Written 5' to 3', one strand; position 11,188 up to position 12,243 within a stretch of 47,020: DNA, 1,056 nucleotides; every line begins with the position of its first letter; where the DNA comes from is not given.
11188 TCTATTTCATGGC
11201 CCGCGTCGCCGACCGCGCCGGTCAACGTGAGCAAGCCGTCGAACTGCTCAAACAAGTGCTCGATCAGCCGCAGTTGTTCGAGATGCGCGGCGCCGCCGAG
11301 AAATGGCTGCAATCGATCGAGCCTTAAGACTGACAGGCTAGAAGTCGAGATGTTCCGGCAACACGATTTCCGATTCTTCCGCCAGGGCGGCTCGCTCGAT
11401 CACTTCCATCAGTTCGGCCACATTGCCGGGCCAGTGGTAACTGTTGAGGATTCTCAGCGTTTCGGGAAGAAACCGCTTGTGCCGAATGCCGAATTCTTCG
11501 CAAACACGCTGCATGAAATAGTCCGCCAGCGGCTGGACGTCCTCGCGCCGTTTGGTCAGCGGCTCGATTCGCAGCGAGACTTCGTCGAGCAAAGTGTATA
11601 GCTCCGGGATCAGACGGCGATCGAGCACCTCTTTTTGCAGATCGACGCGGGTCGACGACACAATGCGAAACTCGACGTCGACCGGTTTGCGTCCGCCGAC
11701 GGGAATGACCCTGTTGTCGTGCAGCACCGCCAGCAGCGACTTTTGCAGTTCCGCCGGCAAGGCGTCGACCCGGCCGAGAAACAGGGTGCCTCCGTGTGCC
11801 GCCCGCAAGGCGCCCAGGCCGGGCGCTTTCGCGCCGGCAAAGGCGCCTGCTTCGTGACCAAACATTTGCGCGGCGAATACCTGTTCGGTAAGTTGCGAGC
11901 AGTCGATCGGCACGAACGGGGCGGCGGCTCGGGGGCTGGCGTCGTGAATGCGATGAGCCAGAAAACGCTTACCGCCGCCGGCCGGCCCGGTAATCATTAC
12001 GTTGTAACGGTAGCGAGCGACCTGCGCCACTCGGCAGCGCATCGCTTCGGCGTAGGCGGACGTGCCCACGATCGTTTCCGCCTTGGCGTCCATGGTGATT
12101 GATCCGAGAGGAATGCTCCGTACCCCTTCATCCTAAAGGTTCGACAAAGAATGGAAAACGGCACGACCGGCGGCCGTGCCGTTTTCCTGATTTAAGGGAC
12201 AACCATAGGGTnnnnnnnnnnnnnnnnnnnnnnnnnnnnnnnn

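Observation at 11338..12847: Near-consensus sigma54 promoter, His-rich secreted mini-protein and an orphan degenerate enhancer-binding-protein-like AAA+ gene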

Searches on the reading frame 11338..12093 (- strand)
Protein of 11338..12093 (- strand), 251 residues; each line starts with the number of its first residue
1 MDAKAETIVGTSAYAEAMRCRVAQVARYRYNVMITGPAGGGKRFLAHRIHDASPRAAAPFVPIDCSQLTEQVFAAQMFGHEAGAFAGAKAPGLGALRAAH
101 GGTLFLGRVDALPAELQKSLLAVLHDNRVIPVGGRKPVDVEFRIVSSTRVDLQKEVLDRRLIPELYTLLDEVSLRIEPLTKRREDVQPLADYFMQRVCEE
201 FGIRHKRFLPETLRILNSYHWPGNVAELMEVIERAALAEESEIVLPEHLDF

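Call 3: search_protein_families(library=pfam, proteins=[window:11338-12093:-], max_evalue=0.01)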
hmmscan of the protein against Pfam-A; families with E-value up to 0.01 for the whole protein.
window:11338-12093:- (251 aa): 7 families
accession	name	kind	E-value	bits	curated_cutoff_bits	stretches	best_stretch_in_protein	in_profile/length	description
PF00158.32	Sigma54_activat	-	1.2e-45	155.6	20.2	1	8-174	1-167/168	Sigma-54 interaction domain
PF25601.1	AAA_lid_14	-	4.1e-19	68.6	27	1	181-250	2-71/87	AAA+ ATPase lid domain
PF14532.12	Sigma54_activ_2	-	3.6e-15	56.9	25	1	9-179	1-138/138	Sigma-54 interaction domain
PF07728.20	AAA_5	-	4.7e-06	27.1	22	1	31-146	1-119/139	AAA domain (dynein-related subfamily)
PF13191.12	AAA_16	-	5.6e-05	24.1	32.6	1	18-125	12-121/167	AAA ATPase domain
PF01078.27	Mg_chelatase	-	0.00063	19.6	20.3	0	26-54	19-47/207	Magnesium chelatase, subunit ChlI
PF07724.20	AAA_2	-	0.0011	19.5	27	1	31-140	5-114/166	AAA domain (Cdc48 subfamily)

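Call 4: search_protein_families(library=ncbifam, proteins=[window:11338-12093:-], max_evalue=0.01)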
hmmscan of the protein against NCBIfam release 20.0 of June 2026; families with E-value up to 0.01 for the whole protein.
window:11338-12093:- (251 aa): 27 families (the best 25 are shown)
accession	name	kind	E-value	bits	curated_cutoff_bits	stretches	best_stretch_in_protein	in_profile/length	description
NF038308.1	RNA_repair_RtcR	equivalog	2.7e-60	204.7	650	1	4-243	178-426/530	RNA repair transcriptional activator RtcR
NF003451.0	PRK05022.1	equivalog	8e-58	196.4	476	1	4-241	188-425/512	nitric oxide reductase transcriptional regulator NorR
NF041552.1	TF_PrdR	equivalog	2.9e-57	194.3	795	1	4-242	265-503/577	sigma-54 dependent transcriptional regulator PrdR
TIGR01818.1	ntrC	equivalog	9.7e-56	189.5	558.6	1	5-243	133-372/463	nitrogen regulation protein NR(I)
TIGR01817.1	nifA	equivalog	1.3e-55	189.2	528.85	1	4-249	194-438/534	nif-specific transcriptional activator NifA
TIGR02915.1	PEP_resp_reg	equivalog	3.2e-54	184.4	502.6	1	5-251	138-384/445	PEP-CTERM-box response regulator transcription factor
NF051870.1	NAssimRespRegNtrX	equivalog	1.1e-53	182.8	600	1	4-237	137-366/452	nitrogen assimilation response regulator NtrX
NF008469.0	PRK11361.1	equivalog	7.7e-53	179.8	714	1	6-249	143-386/461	acetoacetate metabolism transcriptional regulator AtoC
TIGR02329.1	propionate_PrpR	equivalog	2.7e-50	171.5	499.2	1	5-238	211-449/526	propionate catabolism operon regulatory protein PrpR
NF050807.1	TransRegFlbDCaul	equivalog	2.9e-50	171.4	750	1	22-243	134-356/454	sigma-54-dependent transcriptional regulator FlbD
NF011695.0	PRK15115.1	equivalog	7.1e-50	170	763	1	5-238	134-367/445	two-component system response regulator GlrR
NF011953.0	PRK15424.1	equivalog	3.6e-49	167.8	703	1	4-240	217-466/538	propionate catabolism operon regulatory protein PrpR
TIGR02974.1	phageshock_pspF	equivalog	1.4e-48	165.9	443.55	1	9-241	2-235/336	phage shock protein operon transcriptional activator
NF008176.1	PRK10923.1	equivalog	1.8e-46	158.7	620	1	8-235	140-367/469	nitrogen regulation protein NR(I)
NF049963.1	RespRegFlgRCampy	domain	6.5e-46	157.1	750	1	21-248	149-376/429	fla regulon two-component system response regulator FlgR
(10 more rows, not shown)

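Call 5: search_solved_structures(query=window:11338-12093:-, show_alignments=3)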
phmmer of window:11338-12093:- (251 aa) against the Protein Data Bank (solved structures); distinct sequences matched with E-value up to 0.001: 36.
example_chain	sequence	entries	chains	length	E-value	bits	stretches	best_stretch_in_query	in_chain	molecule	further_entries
6lua_A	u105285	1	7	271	5.4e-45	156.9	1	22-249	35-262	Flagellar regulatory protein C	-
6luf_A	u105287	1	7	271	1.4e-44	155.5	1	22-249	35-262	Flagellar regulatory protein C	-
4qhs_A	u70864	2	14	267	2.6e-44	154.7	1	22-249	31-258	Flagellar regulatory protein C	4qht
9qq6_C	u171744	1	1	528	3.4e-43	151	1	10-241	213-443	Nif-specific regulatory protein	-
1ny6_A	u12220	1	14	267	1.1e-42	149.4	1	4-243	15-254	transcriptional regulator (NtrC family)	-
4ly6_A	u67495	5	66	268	1.1e-42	149.3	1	4-243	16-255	Transcriptional regulator (NtrC family)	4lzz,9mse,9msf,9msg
3m0e_A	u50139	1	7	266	1.5e-42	148.9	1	4-243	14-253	Transcriptional regulator (NtrC family)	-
4l4u_A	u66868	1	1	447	2.5e-42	148.2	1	4-243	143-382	Transcriptional regulator (NtrC family)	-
1ny5_A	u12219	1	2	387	3.3e-42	147.8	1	4-243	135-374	transcriptional regulator (NtrC family)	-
5m7n_A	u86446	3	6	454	3.4e-42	147.8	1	8-237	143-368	Nitrogen assimilation regulatory protein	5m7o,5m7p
1ojl_A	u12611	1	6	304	9.1e-42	146.4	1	8-244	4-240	TRANSCRIPTIONAL REGULATORY PROTEIN ZRAR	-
7ejw_C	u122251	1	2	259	4e-39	137.7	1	7-238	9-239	Transcriptional regulator FleQ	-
6jdi_A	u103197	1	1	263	4.2e-39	137.6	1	7-238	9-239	Nitrogen assimilation regulatory protein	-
6j7e_A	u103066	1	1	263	4.2e-39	137.6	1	7-238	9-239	Nitrogen assimilation regulatory protein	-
5exp_A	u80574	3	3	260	4.6e-39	137.5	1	7-238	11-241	Transcriptional regulator FleQ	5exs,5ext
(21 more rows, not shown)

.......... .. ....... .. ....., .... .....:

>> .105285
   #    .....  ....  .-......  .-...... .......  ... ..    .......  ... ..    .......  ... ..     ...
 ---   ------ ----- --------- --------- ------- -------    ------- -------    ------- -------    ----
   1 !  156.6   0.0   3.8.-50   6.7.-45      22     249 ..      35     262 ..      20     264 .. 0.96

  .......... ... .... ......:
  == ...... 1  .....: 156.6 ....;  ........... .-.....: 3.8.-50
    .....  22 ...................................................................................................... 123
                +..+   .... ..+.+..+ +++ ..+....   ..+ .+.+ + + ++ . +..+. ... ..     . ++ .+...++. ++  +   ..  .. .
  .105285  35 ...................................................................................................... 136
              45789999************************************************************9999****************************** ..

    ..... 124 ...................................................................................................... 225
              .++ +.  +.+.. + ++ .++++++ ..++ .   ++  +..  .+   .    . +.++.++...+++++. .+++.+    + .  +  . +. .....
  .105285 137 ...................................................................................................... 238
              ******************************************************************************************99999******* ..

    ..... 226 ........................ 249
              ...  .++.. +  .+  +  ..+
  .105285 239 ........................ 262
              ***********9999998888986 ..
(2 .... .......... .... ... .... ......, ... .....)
